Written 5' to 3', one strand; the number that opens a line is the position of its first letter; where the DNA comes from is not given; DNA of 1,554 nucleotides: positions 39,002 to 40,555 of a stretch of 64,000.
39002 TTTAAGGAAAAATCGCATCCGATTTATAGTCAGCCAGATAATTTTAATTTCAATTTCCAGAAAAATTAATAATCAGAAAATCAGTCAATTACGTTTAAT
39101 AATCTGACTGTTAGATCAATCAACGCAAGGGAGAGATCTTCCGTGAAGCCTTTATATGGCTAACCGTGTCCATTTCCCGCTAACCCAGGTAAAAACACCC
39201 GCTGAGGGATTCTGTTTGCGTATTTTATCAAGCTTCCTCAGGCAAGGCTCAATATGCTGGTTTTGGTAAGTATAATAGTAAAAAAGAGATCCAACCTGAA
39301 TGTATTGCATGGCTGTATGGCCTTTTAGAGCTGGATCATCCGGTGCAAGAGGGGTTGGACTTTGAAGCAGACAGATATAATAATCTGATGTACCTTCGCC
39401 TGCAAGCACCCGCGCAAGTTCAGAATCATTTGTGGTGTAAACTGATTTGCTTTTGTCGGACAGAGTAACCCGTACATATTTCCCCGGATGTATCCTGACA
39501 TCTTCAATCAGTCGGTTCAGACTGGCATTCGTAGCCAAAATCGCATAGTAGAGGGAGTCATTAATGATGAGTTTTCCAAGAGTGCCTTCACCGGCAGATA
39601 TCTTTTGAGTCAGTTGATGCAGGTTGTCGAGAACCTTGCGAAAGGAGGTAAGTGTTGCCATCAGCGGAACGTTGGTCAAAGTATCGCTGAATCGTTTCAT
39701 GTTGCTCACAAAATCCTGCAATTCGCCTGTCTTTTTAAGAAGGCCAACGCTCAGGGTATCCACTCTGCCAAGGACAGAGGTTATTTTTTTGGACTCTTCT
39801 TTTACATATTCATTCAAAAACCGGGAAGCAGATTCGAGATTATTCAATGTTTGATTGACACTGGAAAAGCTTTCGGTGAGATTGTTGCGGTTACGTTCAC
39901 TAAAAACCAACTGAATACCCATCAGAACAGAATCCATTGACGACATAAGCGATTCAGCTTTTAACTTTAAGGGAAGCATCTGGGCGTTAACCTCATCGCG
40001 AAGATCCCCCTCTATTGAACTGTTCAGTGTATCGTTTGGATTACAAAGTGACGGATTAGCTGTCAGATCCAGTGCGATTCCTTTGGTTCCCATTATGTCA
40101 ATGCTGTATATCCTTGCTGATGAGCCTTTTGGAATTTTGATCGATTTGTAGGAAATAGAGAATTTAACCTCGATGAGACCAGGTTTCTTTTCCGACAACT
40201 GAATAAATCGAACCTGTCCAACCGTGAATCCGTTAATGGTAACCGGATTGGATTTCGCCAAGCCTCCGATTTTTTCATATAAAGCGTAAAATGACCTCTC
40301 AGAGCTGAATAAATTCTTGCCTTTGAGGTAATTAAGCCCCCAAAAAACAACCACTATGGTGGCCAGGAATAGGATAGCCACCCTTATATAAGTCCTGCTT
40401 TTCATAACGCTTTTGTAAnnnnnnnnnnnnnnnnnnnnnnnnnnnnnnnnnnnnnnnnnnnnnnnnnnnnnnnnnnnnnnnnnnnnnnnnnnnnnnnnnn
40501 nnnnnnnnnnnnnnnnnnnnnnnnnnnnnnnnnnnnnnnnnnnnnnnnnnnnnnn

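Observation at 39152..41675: MlaD/MCE lipid-transport protein fused to a SPOR-like domain, beside a SPOR-bearing amidase and divergent from lptD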

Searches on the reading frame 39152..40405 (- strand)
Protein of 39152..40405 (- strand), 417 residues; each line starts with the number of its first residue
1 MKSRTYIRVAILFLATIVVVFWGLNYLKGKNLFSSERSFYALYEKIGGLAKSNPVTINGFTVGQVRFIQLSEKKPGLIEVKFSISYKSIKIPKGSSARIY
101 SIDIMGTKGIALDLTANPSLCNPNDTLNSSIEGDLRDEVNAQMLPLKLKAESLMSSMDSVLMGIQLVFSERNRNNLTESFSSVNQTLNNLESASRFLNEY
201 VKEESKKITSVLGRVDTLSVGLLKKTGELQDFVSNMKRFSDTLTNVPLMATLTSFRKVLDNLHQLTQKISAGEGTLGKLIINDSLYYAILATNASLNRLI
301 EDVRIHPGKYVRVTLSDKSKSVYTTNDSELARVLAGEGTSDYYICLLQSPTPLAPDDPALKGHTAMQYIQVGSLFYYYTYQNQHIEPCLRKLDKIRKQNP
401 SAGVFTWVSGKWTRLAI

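Call 3: search_protein_families(library=pfam, proteins=[window:39152-40405:-], max_evalue=1)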
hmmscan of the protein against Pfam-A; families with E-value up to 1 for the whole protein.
window:39152-40405:- (417 aa): 4 families
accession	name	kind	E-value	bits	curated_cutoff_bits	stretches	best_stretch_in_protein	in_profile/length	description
PF02470.25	MlaD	-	3.3e-12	46.9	25.1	1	38-113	4-79/81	MlaD protein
PF06103.16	DUF948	-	0.009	16.6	37.2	1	180-246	21-87/89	Bacterial protein of unknown function (DUF948)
PF02372.20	IL15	-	0.36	11.4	28.5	0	217-254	6-43/128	Interleukin 15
PF03836.20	RasGAP_C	-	0.38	11.3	26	1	170-219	42-91/137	RasGAP C-terminus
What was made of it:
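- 39152..40405 (-): MCE/MlaD-family gene, 417 aa plus stop. It has an N-terminal membrane anchor, an MCE domain, a long helical 'needle' region, a linker and a SPOR-derived tail. Pfam MlaD 46.9 bits against a cut-off of 25.1 (call 3).
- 40067..40294 (-): MCE (MlaD) domain, res 38-113. Pfam PF02470, E 3.3e-12 (call 3).
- On MCE / MlaD family (PF02470): Pfam MlaD 46.9 bits against a cut-off of 25.1, res 38-113 (call 3).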

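Call 4: search_protein_families(library=ncbifam, proteins=[window:39152-40405:-], max_evalue=1)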
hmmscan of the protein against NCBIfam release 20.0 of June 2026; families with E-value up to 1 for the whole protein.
window:39152-40405:- (417 aa): 5 families
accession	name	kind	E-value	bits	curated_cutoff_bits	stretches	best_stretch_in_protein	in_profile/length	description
TIGR00996.1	Mtu_fam_mce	paralog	5.7e-17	61.8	140.5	2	7-127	3-121/291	MCE family protein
TIGR04430.1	OM_asym_MlaD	equivalog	1.1e-12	48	135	1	12-128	13-128/146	outer membrane lipid asymmetry maintenance protein MlaD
NF047463.1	CllEntPrLepto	equivalog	4e-07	29.8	400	1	254-291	177-214/250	mammalian cell entry protein Mce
TIGR04523.1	Mplasa_alph_rch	subfamily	0.014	13.4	270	1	170-271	481-582/745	helix-rich protein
NF008070.2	PRK10807.1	equivalog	0.34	9.5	525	0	225-299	407-481/542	intermembrane transport protein PqiB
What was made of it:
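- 40067..40294 (-): NCBIfam MCE and MlaD models hit below their cut-offs (call 4).
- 39473..40048 (-): Helical region, about res 120-311 (Pfam Helical_needle in the precomputed annotation), ending in the conserved P-x-K-Y-V motif. Weak matches to PqiB and Leptospira Mce models at res 225-299 (call 4).
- On MCE / MlaD family (PF02470): All NCBIfam scores are far below their cut-offs: MlaD 48 against 135, Mtu_fam_mce 61.8 against 140.5, PqiB 9.5 against 525 (call 4).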

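Call 7: find_homologous_proteins(query=window:39152-40405:-, max_evalue=0.001)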
Query window:39152-40405:- (417 aa): 199 proteins with E <= 0.001 among 8000 candidates; the best 120 are listed.
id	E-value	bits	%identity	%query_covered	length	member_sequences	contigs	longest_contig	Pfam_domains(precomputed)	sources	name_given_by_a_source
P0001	9.9e-270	912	100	100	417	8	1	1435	PF28542.1,PF28544.1,PF02470.26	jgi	-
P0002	1.5e-244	829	89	100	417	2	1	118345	PF28542.1,PF28544.1,PF02470.26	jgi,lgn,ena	-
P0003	1.0e-234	797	86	100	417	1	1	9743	PF28542.1,PF28544.1,PF02470.26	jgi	-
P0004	1.3e-233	793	85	100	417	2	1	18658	PF28542.1,PF28544.1,PF02470.26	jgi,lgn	-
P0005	3.3e-233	792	85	100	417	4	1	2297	PF28542.1,PF28544.1,PF02470.26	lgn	-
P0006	1.4e-231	786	85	100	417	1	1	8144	PF28542.1,PF28544.1,PF02470.26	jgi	-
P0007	2.7e-217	739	79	100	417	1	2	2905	PF28542.1,PF28544.1,PF02470.26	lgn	-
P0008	2.0e-214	730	79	98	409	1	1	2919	PF28542.1,PF28544.1,PF02470.26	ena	-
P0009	1.8e-212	724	78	100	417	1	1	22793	PF28542.1,PF28544.1,PF02470.26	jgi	jgi:phospholipid/cholesterol/gamma-HCH transport system substrate-binding protein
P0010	1.1e-210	718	78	100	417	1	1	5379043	PF28542.1,PF28544.1,PF02470.26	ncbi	-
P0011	2.8e-207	706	75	100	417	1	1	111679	PF28542.1,PF28544.1,PF02470.26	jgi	-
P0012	3.1e-204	696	74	100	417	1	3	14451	PF28542.1,PF28544.1,PF02470.26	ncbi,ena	-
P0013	4.0e-204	696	73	100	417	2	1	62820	PF28542.1,PF28544.1,PF02470.26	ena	-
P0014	6.1e-204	695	73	100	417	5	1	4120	PF28542.1,PF28544.1,PF02470.26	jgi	jgi:phospholipid/cholesterol/gamma-HCH transport system substrate-binding protein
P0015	1.5e-203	694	74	100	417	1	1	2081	PF28542.1,PF28544.1,PF02470.26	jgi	-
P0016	2.4e-201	687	73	100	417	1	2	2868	PF28542.1,PF28544.1,PF02470.26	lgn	-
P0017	2.4e-199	680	73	100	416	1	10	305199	PF28542.1,PF28544.1,PF02470.26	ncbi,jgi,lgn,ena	-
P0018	4.5e-199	679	71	100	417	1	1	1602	PF28542.1,PF28544.1,PF02470.26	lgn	-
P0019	8.6e-196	669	69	100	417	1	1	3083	PF28542.1,PF28544.1,PF02470.26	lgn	-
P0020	2.3e-194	664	72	100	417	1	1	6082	PF28542.1,PF28544.1,PF02470.26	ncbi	-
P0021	1.6e-191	655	71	100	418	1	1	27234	PF28542.1,PF28544.1,PF02470.26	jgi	jgi:phospholipid/cholesterol/gamma-HCH transport system substrate-binding protein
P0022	9.1e-190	649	79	90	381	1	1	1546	PF28542.1,PF28544.1,PF02470.26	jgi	jgi:phospholipid/cholesterol/gamma-HCH transport system substrate-binding protein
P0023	9.7e-190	649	67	100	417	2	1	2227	PF28542.1,PF28544.1,PF02470.26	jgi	-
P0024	1.1e-189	649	67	100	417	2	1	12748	PF28542.1,PF28544.1,PF02470.26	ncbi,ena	-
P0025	1.1e-185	635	66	100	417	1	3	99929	PF28542.1,PF28544.1,PF02470.26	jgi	jgi:phospholipid/cholesterol/gamma-HCH transport system substrate-binding protein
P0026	6.9e-184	629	66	100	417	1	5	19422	PF28542.1,PF28544.1,PF02470.26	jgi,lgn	-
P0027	4.5e-182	623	66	100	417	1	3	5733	PF28542.1,PF28544.1,PF02470.26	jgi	jgi:phospholipid/cholesterol/gamma-HCH transport system substrate-binding protein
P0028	2.7e-180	618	64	100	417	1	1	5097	PF28542.1,PF28544.1,PF02470.26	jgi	jgi:phospholipid/cholesterol/gamma-HCH transport system substrate-binding protein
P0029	7.5e-180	616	64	100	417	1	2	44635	PF28542.1,PF28544.1,PF02470.26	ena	-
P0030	3.1e-179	614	64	100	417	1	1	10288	PF28542.1,PF28544.1,PF02470.26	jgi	jgi:phospholipid/cholesterol/gamma-HCH transport system substrate-binding protein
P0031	4.1e-176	604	63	100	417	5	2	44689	PF28542.1,PF28544.1,PF02470.26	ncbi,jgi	jgi:phospholipid/cholesterol/gamma-HCH transport system substrate-binding protein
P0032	7.4e-174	596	63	100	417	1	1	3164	PF28542.1,PF28544.1,PF02470.26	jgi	jgi:phospholipid/cholesterol/gamma-HCH transport system substrate-binding protein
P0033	9.4e-171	586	61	100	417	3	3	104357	PF28542.1,PF28544.1,PF02470.26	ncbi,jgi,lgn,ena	-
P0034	2.2e-170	585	61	100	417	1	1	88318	PF28542.1,PF28544.1,PF02470.26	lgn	-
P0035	9.5e-169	580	61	100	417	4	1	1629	PF28542.1,PF28544.1,PF02470.26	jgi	-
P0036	3.0e-168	578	62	100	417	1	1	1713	PF28542.1,PF28544.1,PF02470.26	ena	-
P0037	3.9e-168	578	61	100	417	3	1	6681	PF28542.1,PF28544.1,PF02470.26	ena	-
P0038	9.8e-161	553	80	75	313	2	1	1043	PF28544.1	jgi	jgi:phospholipid/cholesterol/gamma-HCH transport system substrate-binding protein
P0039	6.6e-153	527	65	87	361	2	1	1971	PF28544.1,PF02470.26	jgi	jgi:phospholipid/cholesterol/gamma-HCH transport system substrate-binding protein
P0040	3.8e-146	505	52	100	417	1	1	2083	PF28542.1,PF28544.1,PF02470.26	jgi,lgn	jgi:phospholipid/cholesterol/gamma-HCH transport system substrate-binding protein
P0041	4.0e-143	495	52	100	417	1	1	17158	PF28542.1,PF28544.1,PF02470.26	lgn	-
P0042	4.0e-139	482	52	100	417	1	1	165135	PF28542.1,PF28544.1,PF02470.26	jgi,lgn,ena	-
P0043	4.5e-138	479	52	100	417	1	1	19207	PF28542.1,PF28544.1,PF02470.26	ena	-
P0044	6.9e-136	471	51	100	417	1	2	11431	PF28542.1,PF28544.1,PF02470.26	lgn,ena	-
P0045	6.0e-134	465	77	63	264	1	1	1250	PF28544.1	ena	-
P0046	2.6e-131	456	50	100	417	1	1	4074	PF28542.1,PF28544.1,PF02470.26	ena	-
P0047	7.8e-129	448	52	95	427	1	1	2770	PF28542.1,PF28544.1,PF02470.26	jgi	-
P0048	6.7e-128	445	73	66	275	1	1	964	PF28544.1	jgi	jgi:phospholipid/cholesterol/gamma-HCH transport system substrate-binding protein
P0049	2.3e-126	440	49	100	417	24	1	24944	PF28542.1,PF28544.1,PF02470.26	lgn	-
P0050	7.7e-120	419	70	63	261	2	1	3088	PF28544.1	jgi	jgi:phospholipid/cholesterol/gamma-HCH transport system substrate-binding protein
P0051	4.9e-116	406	45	99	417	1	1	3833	PF28542.1,PF28544.1,PF02470.26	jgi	-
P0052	3.1e-114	400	45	100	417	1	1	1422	PF28542.1,PF28544.1,PF02470.26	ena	-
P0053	5.2e-113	396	45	100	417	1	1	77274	PF28542.1,PF28544.1,PF02470.26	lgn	-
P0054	1.7e-112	395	44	100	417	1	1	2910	PF28542.1,PF28544.1,PF02470.26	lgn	-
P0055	2.7e-112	394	45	100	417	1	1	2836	PF28542.1,PF28544.1,PF02470.26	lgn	-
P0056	2.8e-112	394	45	100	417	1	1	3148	PF28542.1,PF28544.1,PF02470.26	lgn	-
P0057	3.9e-112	393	45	100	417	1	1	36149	PF28542.1,PF28544.1,PF02470.26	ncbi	-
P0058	4.5e-112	393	44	100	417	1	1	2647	PF28542.1,PF28544.1,PF02470.26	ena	-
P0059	1.1e-111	392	42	100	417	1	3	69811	PF28542.1,PF28544.1,PF02470.26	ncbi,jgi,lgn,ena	-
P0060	2.4e-111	391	45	100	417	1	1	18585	PF28542.1,PF28544.1,PF02470.26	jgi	-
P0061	2.9e-111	390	45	100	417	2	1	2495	PF28542.1,PF28544.1,PF02470.26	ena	-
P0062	6.3e-111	389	45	100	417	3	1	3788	PF28542.1,PF28544.1,PF02470.26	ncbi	-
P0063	5.8e-110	386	45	100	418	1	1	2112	PF28542.1,PF28544.1,PF02470.26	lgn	-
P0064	4.1e-109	383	44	100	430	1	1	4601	PF28542.1,PF28544.1,PF02470.26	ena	-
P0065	9.5e-109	382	44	100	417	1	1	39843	PF28542.1,PF28544.1,PF02470.26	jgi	-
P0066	4.4e-108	380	44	100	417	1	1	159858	PF28542.1,PF28544.1,PF02470.26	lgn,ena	-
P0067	1.5e-107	378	43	100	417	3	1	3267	PF28542.1,PF28544.1,PF02470.26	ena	-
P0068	9.9e-107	375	43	100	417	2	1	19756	PF28542.1,PF28544.1,PF02470.26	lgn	-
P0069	5.8e-102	360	43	100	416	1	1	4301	PF28542.1,PF28544.1,PF02470.26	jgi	jgi:phospholipid/cholesterol/gamma-HCH transport system substrate-binding protein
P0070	5.5e-101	357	43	97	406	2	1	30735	PF28542.1,PF28544.1,PF02470.26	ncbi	-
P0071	7.3e-101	356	41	100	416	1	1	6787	PF28542.1,PF28544.1,PF02470.26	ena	-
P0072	1.2e-93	332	48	81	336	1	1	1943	PF28542.1,PF28544.1,PF02470.26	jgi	-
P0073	6.2e-88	314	43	87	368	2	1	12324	PF28544.1,PF02470.26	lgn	-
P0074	7.7e-83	297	47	75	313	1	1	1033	PF28544.1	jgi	jgi:phospholipid/cholesterol/gamma-HCH transport system substrate-binding protein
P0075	3.8e-68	249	41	82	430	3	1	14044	PF28542.1,PF28544.1,PF02470.26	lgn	-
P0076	4.9e-68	248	41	77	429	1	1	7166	PF28542.1,PF28544.1,PF02470.26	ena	-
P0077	1.2e-67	247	43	76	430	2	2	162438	PF28542.1,PF28544.1,PF02470.26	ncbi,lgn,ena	-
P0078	9.3e-67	244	40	77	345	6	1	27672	PF28542.1,PF28544.1,PF02470.26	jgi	-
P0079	5.8e-66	241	35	100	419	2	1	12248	PF28542.1,PF28544.1,PF02470.26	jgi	-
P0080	4.9e-65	238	39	75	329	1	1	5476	PF28542.1,PF28544.1,PF02470.26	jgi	-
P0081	8.4e-65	237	33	99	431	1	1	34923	PF28542.1,PF28544.1,PF02470.26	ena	-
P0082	9.8e-65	237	41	76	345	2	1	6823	PF28542.1,PF28544.1,PF02470.26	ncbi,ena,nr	ncbi:MAG: MCE family protein [Bacteroidales bacterium]|nr:MCE family protein [Bacteroidales bacteriu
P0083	3.1e-64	236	38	79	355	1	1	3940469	PF28542.1,PF28544.1,PF02470.26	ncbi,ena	-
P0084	1.4e-63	233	39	76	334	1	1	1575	PF28542.1,PF28544.1,PF02470.26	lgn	-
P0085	4.4e-63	232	38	77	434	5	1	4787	PF28542.1,PF28544.1,PF02470.26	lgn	-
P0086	3.7e-62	229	38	76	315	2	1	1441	PF28542.1,PF28544.1,PF02470.26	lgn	-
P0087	9.7e-62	227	50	55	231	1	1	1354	PF28542.1,PF02470.26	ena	-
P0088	2.5e-59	219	36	77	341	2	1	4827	PF28542.1,PF28544.1,PF02470.26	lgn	-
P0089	2.4e-58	216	38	77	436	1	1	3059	PF28542.1,PF28544.1,PF02470.26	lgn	-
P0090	3.3e-58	216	37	77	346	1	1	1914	PF28542.1,PF28544.1,PF02470.26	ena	-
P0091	3.5e-58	216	36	72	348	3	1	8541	PF28542.1,PF28544.1,PF02470.26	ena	-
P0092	3.9e-58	216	38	77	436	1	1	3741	PF28542.1,PF28544.1,PF02470.26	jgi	jgi:phospholipid/cholesterol/gamma-HCH transport system substrate-binding protein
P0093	4.2e-58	215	35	76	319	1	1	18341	PF28542.1,PF28544.1,PF02470.26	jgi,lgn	jgi:phospholipid/cholesterol/gamma-HCH transport system substrate-binding protein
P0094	4.3e-58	215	34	76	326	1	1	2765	PF28542.1,PF28544.1,PF02470.26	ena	-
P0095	9.4e-58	214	34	76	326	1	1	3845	PF28542.1,PF28544.1,PF02470.26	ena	-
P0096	1.5e-57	214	37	76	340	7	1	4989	PF28542.1,PF28544.1,PF02470.26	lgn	-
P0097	2.6e-57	213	34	76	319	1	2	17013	PF28542.1,PF28544.1,PF02470.26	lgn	-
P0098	7.7e-57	211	36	77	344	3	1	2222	PF28542.1,PF28544.1,PF02470.26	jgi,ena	-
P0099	2.0e-56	210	37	76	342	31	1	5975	PF28542.1,PF28544.1,PF02470.26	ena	-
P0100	3.3e-56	209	35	77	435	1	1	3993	PF28542.1,PF28544.1,PF02470.26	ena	-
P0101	3.8e-56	209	38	76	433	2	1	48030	PF28542.1,PF28544.1,PF02470.26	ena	-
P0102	8.1e-56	208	36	77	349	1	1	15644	PF28542.1,PF28544.1,PF02470.26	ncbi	-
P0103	8.8e-56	208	35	75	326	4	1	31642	PF28542.1,PF28544.1,PF02470.26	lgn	-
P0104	1.4e-55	207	37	73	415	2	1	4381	PF28542.1,PF28544.1,PF02470.26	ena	-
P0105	2.9e-55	206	35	77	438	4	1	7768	PF28542.1,PF28544.1,PF02470.26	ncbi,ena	-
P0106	4.4e-55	206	34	77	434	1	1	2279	PF28542.1,PF28544.1,PF02470.26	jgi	jgi:phospholipid/cholesterol/gamma-HCH transport system substrate-binding protein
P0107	6.5e-55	205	33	78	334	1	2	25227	PF28542.1,PF28544.1,PF02470.26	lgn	-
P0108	7.5e-55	205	36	78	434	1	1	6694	PF28542.1,PF28544.1,PF02470.26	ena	-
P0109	2.8e-54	203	36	72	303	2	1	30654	PF28542.1,PF28544.1,PF02470.26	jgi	-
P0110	4.1e-54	202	36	74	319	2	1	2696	PF28542.1,PF28544.1,PF02470.26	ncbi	ncbi:MAG: MlaD family protein, partial [Chloroflexota bacterium]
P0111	4.7e-53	199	36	77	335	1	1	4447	PF28542.1,PF28544.1,PF02470.26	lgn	-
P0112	4.8e-53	199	34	77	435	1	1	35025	PF28542.1,PF28544.1,PF02470.26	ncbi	-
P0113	9.7e-53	198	35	76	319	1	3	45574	PF28542.1,PF28544.1,PF02470.26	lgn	-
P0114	1.2e-52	197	37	72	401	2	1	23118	PF28544.1,PF02470.26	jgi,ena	-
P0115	2.0e-52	197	35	74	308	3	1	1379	PF28542.1,PF28544.1,PF02470.26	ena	-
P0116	1.8e-51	194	34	77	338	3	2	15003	PF28542.1,PF28544.1,PF02470.26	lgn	-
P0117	3.1e-51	193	37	78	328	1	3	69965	PF28542.1,PF28544.1,PF02470.26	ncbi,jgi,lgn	ncbi:MAG: hypothetical protein RIQ89_1540 [Bacteroidota bacterium]|jgi:phospholipid/cholesterol/gamm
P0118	2.0e-44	170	36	76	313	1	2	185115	PF28542.1,PF28544.1,PF02470.26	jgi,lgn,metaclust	metaclust:\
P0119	1.2e-42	165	37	59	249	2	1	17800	PF28542.1,PF02470.26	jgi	-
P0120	5.7e-40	156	33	76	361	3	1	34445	PF28542.1,PF28544.1,PF02470.26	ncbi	ncbi:MAG: MlaD family protein [Chitinophagales bacterium]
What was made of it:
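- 39152..40405 (-): The identical protein P0001 (417 aa) carries precomputed PF28542, PF02470 and PF28544 (call 7).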

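Call 19: find_related_loci(query=window:39152-40405:-, collection=genome_contigs, flank=6000)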
Query window:39152-40405:- (417 aa) in genome_contigs; peptide patterns used: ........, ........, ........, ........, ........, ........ (x = any residue, [..] = any of these).
93 stretches matched a pattern; 25 encode a relative of the query (tblastn E <= 1e-3); 25 distinct loci.
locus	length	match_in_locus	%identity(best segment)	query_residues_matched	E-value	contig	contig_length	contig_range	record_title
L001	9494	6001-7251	89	1-417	0e+0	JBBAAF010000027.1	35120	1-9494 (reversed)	MAG: Bacteroidales bacterium isolate SO_2017_GW3_35 scaffold_803_c1_OW296A_2017, whole genome shotgun sequence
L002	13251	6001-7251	78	1-417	0e+0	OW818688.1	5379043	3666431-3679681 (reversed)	metagenome genome assembly, chromosome: 1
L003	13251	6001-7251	73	1-417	0e+0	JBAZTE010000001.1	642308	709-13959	MAG: Bacteroidales bacterium isolate SO_2017_GW1_194 NODE_68_length_642308_cov_2.342843_OW334_2017, whole genome shotgun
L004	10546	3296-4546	74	1-417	0e+0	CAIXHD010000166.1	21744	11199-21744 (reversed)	MAG: uncultured Bacteroidetes bacterium isolate Loclat_bin-16290 genome assembly, contig: bin-16290:166/621, whole genom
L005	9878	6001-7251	74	1-417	0e+0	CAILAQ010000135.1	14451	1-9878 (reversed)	MAG: uncultured Bacteroidetes bacterium isolate Kiruna3_bin-0623 genome assembly, contig: bin-0623:135/955, whole genome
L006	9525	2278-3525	73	1-417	0e+0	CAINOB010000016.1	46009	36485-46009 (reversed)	MAG: uncultured Bacteroidetes bacterium isolate AM-2014_bin-1198 genome assembly, contig: bin-1198:016/130, whole genome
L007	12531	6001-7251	67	1-417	0e+0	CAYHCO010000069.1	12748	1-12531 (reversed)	MAG TPA_asm: uncultured Porphyromonadaceae bacterium isolate ERP119702_co1_162 genome assembly, contig: NODE_6206_length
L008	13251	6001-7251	62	1-417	0e+0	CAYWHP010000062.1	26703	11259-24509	MAG TPA_asm: uncultured Porphyromonadaceae bacterium isolate SRP272421_co1_454 genome assembly, contig: NODE_4292_length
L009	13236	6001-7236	33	1-416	2e-71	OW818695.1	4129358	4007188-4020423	metagenome genome assembly, chromosome: 1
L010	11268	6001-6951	39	1-317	3e-70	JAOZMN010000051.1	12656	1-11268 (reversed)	MAG: Bacteroidales bacterium isolate GMC3.concoct.60_sub GMC3_1550_length_12656_cov_6.658122, whole genome shotgun seque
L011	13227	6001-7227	30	1-415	1e-65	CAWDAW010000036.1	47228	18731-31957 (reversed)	MAG: uncultured Prolixibacteraceae bacterium isolate MFD01721.bin.1.284 genome assembly, contig: contig_64638, whole gen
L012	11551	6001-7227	30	1-415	3e-65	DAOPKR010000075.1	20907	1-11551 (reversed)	MAG TPA_asm: Draconibacterium sp. isolate AMR_MDS_3246 NODE_2694_length_20907_cov_20.722521, whole genome shotgun sequen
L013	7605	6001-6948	35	4-320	5e-65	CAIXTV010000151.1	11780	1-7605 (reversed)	uncultured bacterium isolate KTt_bin-0590 genome assembly, contig: bin-0590:151/312, whole genome shotgun sequence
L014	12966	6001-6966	35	1-323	5e-63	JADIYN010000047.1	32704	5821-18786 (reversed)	MAG: Draconibacterium sp. isolate AalE_18-Q3-R2-46_BATAC.180 tig00023761-10-325340, whole genome shotgun sequence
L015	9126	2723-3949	29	1-415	1e-62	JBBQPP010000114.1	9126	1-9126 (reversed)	MAG: Bacteroidales bacterium isolate Co_metawrap_1515 Cmw_1515_k141_1745694_length_9126_cov_10.0000, whole genome shotgu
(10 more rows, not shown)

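Call 69: search_solved_structures(query=window:39152-40405:-, max_evalue=1, show_alignments=0)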
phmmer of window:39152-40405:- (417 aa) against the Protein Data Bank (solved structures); distinct sequences matched with E-value up to 1: 14.
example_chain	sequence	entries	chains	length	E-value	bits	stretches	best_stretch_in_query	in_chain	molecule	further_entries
6zy2_A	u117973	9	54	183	5.7e-06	28.9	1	7-115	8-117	YrbD protein | Outer membrane lipid asymmetry maintenance protein MlaD | Intermembrane phospholipid transport system binding protein MlaD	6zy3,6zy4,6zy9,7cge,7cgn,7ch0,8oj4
6xbd_A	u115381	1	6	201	7.4e-06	28.6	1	7-115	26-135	Phospholipid ABC transporter-binding protein MlaD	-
5uw8_A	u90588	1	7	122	2.7e-05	26.7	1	38-115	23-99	Probable phospholipid ABC transporter-binding protein MlaD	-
5uw2_A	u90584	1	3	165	4.3e-05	26.1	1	38-115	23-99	Probable phospholipid ABC transporter-binding protein MlaD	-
8hpz_A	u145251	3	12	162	4.4e-05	26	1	38-115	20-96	Intermembrane phospholipid transport system binding protein MlaD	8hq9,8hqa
13hr_I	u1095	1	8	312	0.00056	22.4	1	34-228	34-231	Mce/MlaD domain-containing protein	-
7ch8_A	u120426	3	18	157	0.001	21.5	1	10-130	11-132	MlaD domain-containing protein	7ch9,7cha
8fed_F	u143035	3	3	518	0.0075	18.7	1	15-129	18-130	Mce-family protein mce1f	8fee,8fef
8fed_B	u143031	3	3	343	0.0086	18.5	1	17-128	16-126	Virulence factor Mce family protein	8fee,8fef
6yvd_C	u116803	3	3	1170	0.048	16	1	172-276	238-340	Structural maintenance of chromosomes protein 2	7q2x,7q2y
7qen_A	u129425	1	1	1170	0.048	16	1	172-276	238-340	Structural maintenance of chromosomes protein 2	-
6yvu_A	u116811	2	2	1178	0.049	16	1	172-276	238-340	Structural maintenance of chromosomes protein 2,Structural maintenance of chromosomes prot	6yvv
8pel_G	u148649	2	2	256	0.28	13.5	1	320-392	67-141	Ribosomal RNA-processing protein 40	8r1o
2p6v_A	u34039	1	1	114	0.44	12.9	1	177-267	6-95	Transcription initiation factor TFIID subunit 4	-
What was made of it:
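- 39152..40405 (-): Nearest solved relative is MlaD, E 6e-6 (call 69).
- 40325..40393 (-): N-terminal hydrophobic membrane anchor (about res 5-27, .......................). The position matches the anchor region of MlaD in the PDB alignment, res 7-115 against 8-117 (call 69).
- On MCE / MlaD family (PF02470): PDB MlaD, E 6e-6 (call 69).
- Closest known: MlaD / PqiB / LetB / mycobacterial Mce proteins. Same: Weak matches to Mtu_fam_mce, MlaD and PqiB models (call 4) and to solved MlaD and Mce1 chains (call 69).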
